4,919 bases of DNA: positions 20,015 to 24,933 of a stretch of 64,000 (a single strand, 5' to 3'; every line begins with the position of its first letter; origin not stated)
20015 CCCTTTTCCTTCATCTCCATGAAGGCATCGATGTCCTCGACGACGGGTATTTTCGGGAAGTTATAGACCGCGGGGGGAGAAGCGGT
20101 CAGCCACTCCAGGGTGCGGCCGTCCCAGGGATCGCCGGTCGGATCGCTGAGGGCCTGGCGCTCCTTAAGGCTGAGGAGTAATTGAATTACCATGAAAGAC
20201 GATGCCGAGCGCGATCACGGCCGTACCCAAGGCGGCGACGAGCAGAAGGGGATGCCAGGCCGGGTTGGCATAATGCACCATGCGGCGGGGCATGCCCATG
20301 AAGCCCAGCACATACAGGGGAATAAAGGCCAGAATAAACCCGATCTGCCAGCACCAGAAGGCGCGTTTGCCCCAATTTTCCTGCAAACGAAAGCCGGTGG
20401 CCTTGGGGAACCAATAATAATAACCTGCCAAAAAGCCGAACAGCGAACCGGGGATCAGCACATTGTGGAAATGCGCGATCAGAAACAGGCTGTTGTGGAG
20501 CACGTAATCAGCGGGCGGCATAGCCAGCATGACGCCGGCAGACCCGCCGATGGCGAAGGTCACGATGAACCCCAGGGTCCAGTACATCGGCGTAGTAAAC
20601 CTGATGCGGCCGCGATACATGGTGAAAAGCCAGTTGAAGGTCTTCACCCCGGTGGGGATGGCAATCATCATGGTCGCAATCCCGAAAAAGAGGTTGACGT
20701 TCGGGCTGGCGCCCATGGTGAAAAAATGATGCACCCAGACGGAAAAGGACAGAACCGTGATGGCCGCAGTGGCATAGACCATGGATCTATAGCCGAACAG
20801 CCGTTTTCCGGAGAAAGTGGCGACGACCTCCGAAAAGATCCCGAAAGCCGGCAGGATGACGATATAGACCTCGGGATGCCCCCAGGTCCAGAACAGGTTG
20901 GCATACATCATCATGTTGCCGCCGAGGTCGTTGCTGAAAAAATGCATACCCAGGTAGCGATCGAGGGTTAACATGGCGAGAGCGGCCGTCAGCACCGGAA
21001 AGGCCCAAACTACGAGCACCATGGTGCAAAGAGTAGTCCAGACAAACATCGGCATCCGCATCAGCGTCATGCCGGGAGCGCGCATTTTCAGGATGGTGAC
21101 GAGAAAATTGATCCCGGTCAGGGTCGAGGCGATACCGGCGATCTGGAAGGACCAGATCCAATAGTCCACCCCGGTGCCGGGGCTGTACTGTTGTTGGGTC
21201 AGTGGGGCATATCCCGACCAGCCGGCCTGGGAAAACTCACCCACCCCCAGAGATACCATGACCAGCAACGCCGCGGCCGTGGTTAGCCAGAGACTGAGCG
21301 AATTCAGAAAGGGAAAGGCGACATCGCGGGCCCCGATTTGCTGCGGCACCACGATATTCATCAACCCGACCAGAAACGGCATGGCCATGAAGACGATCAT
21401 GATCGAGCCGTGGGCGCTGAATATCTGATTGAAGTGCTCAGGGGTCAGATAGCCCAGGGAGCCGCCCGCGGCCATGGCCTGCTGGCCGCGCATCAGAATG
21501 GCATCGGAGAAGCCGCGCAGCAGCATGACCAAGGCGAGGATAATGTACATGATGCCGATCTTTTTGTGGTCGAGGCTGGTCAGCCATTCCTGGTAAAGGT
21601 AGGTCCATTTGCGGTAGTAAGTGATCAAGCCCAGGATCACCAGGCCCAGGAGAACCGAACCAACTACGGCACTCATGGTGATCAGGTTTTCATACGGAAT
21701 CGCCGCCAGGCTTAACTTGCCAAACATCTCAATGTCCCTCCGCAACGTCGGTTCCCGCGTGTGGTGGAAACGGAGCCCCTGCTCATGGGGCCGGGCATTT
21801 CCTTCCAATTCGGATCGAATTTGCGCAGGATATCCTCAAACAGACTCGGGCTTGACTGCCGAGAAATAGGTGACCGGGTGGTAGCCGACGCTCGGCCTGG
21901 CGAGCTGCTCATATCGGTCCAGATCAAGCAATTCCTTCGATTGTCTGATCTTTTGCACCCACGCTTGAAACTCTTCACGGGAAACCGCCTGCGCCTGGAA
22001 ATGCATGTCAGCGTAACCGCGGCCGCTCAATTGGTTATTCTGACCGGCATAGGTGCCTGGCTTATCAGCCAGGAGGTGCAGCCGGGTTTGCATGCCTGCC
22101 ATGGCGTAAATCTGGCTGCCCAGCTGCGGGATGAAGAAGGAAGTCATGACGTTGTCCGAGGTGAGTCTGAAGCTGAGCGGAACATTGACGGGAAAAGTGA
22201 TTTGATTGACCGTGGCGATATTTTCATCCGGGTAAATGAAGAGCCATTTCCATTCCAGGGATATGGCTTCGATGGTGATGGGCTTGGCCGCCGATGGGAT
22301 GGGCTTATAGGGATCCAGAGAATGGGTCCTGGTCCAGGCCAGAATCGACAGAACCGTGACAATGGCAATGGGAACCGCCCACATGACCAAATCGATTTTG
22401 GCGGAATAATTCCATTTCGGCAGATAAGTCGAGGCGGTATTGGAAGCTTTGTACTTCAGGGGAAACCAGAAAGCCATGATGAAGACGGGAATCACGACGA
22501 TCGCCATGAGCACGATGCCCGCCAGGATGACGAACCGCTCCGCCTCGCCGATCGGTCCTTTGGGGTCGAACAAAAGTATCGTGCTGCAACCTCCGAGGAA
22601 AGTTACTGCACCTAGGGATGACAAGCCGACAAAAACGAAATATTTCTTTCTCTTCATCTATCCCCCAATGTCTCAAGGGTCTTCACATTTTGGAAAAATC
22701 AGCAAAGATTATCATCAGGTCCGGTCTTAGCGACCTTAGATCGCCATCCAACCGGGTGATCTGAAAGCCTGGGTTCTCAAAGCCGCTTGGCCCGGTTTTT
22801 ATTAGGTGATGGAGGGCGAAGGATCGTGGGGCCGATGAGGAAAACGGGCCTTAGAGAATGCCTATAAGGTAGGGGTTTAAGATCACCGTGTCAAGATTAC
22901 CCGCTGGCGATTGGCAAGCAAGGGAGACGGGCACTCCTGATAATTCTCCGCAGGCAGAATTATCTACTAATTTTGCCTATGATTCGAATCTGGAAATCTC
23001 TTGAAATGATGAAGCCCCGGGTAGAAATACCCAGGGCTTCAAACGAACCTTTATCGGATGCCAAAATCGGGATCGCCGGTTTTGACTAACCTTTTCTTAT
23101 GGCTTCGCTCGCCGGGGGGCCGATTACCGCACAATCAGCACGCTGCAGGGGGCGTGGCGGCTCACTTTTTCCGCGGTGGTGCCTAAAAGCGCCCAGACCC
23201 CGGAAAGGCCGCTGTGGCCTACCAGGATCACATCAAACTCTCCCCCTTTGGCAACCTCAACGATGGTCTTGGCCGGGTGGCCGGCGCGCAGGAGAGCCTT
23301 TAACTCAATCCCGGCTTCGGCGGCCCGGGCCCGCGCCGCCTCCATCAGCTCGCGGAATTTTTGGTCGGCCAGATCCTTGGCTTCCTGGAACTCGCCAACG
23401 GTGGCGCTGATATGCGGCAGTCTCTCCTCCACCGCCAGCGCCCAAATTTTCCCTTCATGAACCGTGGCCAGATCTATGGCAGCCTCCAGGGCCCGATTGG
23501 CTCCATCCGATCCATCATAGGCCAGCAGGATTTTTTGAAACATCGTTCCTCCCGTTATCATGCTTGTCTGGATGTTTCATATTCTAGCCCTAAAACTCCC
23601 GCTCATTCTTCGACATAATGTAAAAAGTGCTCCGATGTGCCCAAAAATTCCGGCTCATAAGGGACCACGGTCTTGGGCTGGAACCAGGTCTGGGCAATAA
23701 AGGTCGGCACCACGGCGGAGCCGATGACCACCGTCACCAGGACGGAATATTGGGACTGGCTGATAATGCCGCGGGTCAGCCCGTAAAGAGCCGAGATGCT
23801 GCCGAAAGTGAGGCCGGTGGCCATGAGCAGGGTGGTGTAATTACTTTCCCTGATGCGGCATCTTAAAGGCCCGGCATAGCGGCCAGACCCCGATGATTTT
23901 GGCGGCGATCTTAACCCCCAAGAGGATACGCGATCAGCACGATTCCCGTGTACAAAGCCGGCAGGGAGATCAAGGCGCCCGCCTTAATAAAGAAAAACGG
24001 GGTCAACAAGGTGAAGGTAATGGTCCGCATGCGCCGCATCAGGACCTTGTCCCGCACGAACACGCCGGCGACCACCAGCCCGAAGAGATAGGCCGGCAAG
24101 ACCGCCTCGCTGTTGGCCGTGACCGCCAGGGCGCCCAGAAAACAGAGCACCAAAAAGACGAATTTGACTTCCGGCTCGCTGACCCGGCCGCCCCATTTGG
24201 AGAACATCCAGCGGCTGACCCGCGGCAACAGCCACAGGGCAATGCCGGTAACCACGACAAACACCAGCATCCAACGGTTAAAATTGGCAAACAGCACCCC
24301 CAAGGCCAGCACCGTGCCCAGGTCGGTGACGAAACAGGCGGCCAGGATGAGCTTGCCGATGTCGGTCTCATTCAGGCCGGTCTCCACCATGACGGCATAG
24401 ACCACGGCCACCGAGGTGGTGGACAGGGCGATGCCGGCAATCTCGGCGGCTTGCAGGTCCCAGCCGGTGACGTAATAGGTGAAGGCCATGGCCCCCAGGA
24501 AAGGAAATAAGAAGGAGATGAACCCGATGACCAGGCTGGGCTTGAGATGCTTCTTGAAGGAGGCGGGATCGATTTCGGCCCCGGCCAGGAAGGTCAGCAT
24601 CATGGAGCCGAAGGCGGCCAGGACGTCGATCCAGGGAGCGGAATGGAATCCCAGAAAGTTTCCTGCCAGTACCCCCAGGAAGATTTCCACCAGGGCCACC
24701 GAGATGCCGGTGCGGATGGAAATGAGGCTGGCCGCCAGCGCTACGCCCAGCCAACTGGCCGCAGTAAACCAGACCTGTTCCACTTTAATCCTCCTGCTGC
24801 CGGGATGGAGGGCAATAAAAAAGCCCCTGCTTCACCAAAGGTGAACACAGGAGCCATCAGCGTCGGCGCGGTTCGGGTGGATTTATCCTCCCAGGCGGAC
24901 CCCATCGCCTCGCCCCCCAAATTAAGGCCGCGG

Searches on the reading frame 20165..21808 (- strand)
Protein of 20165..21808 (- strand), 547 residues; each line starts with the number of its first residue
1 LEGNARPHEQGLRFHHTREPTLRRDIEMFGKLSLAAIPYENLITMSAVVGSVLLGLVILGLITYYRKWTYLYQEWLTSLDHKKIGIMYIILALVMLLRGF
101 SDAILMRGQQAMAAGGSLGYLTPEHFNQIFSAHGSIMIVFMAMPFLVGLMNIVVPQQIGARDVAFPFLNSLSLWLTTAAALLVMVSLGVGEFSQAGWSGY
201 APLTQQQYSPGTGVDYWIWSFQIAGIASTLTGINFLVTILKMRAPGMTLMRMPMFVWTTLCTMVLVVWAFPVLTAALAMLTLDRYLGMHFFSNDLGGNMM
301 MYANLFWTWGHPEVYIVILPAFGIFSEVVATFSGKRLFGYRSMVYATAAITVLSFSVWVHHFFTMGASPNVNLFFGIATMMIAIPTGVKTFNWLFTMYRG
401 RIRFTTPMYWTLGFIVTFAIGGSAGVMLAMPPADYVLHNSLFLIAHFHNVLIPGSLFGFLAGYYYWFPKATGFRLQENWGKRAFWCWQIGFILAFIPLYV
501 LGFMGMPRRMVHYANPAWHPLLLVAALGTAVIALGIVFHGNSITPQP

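Call 95: search_protein_families(library=pfam, proteins=[window:20165-21808:-], max_evalue=0.00001)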
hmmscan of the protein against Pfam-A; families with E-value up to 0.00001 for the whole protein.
window:20165-21808:- (547 aa): 1 family
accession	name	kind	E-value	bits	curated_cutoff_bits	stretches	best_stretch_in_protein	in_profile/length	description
PF00115.25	COX1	-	5.2e-151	503.8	34.8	1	83-530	1-435/436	Cytochrome C and Quinol oxidase polypeptide I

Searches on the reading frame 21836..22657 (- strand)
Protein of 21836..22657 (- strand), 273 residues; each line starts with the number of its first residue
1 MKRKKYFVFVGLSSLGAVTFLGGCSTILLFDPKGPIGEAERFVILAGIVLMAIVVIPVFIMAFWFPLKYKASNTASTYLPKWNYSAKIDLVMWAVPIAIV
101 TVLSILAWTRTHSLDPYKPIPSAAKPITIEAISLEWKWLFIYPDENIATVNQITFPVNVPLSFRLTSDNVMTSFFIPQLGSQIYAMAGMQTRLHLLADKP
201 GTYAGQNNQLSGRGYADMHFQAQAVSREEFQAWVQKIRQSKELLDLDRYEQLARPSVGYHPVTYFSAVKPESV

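Call 95: search_protein_families(library=pfam, proteins=[window:21836-22657:-], max_evalue=0.00001)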
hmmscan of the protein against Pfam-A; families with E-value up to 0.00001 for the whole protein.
window:21836-22657:- (273 aa): 2 families
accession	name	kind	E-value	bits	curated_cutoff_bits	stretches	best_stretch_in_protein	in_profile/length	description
PF00116.26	COX2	-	9.3e-09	35.7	22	1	148-223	43-118/120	Cytochrome C oxidase subunit II, periplasmic domain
PF06481.20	COX_ARM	-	7.3e-08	32.6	23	1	238-271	1-33/46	COX Aromatic Rich Motif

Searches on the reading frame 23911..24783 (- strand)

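Call 95: search_protein_families(library=pfam, proteins=[window:23911-24783:-], max_evalue=0.00001)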
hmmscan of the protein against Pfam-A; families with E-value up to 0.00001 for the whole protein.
window:23911-24783:- (290 aa): 1 family
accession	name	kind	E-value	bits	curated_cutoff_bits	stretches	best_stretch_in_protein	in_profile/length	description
PF00999.27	Na_H_Exchanger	-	3.1e-30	105.7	26.2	1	15-278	4-281/375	Sodium/hydrogen exchanger, transmembrane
